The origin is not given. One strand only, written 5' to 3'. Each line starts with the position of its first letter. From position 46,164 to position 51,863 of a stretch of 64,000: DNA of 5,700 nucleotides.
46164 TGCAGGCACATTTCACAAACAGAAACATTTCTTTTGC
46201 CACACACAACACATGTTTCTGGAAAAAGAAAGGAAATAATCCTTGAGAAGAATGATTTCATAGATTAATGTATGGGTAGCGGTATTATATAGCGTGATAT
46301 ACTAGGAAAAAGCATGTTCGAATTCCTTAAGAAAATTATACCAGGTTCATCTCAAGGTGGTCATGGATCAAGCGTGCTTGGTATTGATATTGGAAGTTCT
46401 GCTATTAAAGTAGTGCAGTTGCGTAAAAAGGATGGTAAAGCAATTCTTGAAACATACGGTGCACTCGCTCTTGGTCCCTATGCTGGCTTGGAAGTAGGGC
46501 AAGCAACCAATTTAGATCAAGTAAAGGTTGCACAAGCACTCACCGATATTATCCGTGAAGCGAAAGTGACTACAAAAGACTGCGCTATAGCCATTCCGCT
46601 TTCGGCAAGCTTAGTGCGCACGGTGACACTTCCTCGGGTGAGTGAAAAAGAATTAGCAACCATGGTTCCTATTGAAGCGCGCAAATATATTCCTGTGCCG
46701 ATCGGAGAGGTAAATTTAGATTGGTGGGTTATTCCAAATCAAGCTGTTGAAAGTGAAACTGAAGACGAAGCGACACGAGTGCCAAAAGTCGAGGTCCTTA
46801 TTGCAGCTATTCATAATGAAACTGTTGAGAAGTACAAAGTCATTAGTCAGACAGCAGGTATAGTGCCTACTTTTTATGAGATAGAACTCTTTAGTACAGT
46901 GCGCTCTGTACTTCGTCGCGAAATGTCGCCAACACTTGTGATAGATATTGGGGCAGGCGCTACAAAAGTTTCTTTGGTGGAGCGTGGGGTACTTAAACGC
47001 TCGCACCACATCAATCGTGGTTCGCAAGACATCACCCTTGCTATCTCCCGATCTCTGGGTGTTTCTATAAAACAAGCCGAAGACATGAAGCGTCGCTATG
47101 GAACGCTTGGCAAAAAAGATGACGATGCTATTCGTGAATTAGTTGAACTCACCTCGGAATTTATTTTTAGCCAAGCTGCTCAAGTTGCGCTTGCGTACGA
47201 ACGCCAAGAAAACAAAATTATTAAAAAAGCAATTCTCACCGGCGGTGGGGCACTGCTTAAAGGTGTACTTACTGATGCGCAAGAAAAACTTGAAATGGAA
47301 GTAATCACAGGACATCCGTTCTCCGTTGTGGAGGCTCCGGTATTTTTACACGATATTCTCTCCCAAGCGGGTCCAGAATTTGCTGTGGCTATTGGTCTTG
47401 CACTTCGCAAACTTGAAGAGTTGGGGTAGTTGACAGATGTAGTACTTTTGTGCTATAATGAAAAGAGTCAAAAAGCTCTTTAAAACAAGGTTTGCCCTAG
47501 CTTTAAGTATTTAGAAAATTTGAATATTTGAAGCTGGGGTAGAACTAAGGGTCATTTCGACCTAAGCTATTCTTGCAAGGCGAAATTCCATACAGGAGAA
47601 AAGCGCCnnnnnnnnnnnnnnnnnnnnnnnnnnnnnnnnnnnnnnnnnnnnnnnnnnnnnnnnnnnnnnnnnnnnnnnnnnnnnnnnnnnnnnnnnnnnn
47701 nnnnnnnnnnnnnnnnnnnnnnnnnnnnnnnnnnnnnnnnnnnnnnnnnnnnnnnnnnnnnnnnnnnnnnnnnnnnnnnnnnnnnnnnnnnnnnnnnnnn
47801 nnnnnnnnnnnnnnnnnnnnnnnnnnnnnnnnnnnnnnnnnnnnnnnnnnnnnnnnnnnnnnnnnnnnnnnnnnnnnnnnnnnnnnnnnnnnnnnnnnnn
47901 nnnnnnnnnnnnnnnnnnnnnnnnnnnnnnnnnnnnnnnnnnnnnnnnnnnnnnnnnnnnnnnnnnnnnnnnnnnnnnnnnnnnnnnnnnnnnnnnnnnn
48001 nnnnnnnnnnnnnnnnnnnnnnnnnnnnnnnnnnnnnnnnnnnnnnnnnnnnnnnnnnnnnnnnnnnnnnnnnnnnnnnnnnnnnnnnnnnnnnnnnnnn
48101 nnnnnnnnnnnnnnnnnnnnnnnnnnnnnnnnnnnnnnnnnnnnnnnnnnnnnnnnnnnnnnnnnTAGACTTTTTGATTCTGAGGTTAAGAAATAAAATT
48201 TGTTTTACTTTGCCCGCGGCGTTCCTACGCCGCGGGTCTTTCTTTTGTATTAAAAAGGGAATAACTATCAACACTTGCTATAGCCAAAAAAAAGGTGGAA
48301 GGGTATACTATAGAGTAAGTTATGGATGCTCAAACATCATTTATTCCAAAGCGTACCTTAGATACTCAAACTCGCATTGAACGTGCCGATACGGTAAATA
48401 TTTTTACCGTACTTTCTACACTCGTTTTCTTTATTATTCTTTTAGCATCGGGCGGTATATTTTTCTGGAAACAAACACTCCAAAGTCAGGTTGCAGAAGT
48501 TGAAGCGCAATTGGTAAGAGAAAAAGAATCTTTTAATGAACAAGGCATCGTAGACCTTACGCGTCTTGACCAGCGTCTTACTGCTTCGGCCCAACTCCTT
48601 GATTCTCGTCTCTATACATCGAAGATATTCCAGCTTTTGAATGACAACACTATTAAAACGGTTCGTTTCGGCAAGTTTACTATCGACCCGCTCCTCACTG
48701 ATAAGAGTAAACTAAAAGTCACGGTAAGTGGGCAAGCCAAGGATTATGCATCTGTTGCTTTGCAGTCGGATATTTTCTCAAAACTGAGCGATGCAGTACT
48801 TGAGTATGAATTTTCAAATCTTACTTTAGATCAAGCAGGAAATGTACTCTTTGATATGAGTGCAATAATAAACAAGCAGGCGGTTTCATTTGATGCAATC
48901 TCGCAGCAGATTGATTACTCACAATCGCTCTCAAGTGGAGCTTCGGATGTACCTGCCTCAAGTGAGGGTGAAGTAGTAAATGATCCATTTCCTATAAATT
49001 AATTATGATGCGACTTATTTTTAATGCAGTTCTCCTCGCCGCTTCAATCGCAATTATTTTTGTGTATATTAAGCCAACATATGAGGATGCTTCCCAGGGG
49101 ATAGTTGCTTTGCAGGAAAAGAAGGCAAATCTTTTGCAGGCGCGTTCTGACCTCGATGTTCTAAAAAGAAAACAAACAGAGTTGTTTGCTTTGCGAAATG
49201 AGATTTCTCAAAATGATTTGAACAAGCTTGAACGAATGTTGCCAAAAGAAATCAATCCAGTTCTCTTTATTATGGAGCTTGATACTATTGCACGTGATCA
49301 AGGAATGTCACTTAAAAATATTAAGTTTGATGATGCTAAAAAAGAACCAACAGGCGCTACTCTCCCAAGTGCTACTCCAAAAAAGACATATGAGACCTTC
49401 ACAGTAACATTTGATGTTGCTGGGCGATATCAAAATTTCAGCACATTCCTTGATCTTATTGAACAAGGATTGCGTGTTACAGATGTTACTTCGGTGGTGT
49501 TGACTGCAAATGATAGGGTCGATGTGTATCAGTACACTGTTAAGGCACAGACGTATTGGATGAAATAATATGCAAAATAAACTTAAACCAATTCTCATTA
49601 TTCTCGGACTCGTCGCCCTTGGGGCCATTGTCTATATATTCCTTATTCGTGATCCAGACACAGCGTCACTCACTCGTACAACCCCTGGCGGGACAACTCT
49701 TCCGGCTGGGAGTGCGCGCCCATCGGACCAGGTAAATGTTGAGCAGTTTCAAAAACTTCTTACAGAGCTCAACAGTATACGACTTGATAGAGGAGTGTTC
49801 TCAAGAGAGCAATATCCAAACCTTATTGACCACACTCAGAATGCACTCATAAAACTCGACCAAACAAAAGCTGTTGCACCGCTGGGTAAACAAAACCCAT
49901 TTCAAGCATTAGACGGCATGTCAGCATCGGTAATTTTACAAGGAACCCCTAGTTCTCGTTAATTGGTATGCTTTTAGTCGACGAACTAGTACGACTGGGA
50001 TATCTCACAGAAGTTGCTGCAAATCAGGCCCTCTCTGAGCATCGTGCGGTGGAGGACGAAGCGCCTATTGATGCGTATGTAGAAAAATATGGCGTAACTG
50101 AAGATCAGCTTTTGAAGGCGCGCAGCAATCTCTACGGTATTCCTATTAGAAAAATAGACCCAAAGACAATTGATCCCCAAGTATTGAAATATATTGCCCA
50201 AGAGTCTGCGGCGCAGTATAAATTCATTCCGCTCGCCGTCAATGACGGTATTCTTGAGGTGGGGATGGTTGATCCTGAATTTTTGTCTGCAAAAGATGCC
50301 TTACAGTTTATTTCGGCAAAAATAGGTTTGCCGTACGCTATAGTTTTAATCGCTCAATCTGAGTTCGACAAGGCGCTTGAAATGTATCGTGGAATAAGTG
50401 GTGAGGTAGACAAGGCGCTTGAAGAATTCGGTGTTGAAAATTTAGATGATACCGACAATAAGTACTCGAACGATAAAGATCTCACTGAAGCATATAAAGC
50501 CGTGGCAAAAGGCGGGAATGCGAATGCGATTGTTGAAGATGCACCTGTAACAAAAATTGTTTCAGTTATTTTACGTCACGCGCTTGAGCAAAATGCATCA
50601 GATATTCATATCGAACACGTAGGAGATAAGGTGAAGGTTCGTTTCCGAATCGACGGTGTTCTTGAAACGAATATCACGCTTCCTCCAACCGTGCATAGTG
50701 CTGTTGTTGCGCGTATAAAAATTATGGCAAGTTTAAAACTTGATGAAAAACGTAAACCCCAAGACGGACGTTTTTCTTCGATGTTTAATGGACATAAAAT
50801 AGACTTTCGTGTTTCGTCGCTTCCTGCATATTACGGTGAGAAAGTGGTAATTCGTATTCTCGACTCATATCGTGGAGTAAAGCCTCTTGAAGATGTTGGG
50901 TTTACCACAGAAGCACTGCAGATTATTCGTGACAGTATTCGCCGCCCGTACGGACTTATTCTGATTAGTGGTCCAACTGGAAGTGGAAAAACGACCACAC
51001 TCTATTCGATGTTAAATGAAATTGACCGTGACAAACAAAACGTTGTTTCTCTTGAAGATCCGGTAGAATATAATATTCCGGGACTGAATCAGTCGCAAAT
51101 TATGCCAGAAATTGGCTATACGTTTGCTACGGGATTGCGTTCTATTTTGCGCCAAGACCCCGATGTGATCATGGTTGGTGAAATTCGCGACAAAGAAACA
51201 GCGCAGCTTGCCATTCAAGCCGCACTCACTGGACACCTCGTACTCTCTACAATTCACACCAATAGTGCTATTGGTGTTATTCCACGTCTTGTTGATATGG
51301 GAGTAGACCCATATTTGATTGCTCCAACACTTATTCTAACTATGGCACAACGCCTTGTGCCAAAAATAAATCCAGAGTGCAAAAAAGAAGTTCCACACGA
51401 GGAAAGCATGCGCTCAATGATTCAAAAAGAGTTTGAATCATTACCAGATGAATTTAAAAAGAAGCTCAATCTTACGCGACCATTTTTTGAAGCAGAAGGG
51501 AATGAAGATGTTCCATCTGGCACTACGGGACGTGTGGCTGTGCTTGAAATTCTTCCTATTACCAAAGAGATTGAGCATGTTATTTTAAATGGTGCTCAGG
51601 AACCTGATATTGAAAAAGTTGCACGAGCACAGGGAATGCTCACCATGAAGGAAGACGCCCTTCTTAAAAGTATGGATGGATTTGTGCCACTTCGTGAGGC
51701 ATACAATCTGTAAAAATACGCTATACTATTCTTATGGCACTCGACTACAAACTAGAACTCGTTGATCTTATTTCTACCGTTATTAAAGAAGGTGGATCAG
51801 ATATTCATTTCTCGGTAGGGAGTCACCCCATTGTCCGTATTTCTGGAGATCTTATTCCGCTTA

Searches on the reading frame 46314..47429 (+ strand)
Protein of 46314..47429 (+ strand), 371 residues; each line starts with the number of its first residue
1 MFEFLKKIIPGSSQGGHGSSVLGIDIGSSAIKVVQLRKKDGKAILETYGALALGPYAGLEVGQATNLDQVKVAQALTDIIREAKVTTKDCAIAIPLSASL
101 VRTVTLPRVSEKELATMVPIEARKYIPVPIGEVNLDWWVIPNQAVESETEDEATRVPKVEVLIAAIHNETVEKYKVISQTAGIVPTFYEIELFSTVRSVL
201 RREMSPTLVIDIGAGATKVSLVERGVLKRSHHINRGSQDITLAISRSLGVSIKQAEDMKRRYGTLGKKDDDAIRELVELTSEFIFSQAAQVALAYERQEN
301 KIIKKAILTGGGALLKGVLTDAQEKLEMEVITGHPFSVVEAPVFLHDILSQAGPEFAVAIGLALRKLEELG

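Call 9: search_protein_families(library=pfam, proteins=[window:46314-47429:+], max_evalue=0.00001)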
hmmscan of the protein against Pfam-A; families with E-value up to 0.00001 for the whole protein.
window:46314-47429:+ (371 aa): 3 families
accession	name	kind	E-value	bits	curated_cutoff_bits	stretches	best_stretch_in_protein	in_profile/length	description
PF11104.14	PilM_2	-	1.1e-38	133.5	27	1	23-366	1-339/340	Type IV pilus assembly protein PilM;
PF14450.12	FtsA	-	1.4e-16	61.4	31.8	1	209-361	2-127/127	Cell division protein FtsA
PF08841.16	DDR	-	7.1e-06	25.7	24.6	0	205-260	133-189/328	Diol dehydratase reactivase ATPase-like domain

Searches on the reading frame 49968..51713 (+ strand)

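Call 9: search_protein_families(library=pfam, proteins=[window:49968-51713:+], max_evalue=0.00001)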
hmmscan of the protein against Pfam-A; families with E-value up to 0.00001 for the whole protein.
window:49968-51713:+ (581 aa): 2 families
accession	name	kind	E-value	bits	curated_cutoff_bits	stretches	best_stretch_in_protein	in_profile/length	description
PF00437.27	T2SSE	-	8.4e-120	400.2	24.9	1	190-578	4-368/370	Type II/IV secretion system protein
PF05157.20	MshEN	-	2.2e-13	50.4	23.1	1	56-143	1-86/90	MshEN domain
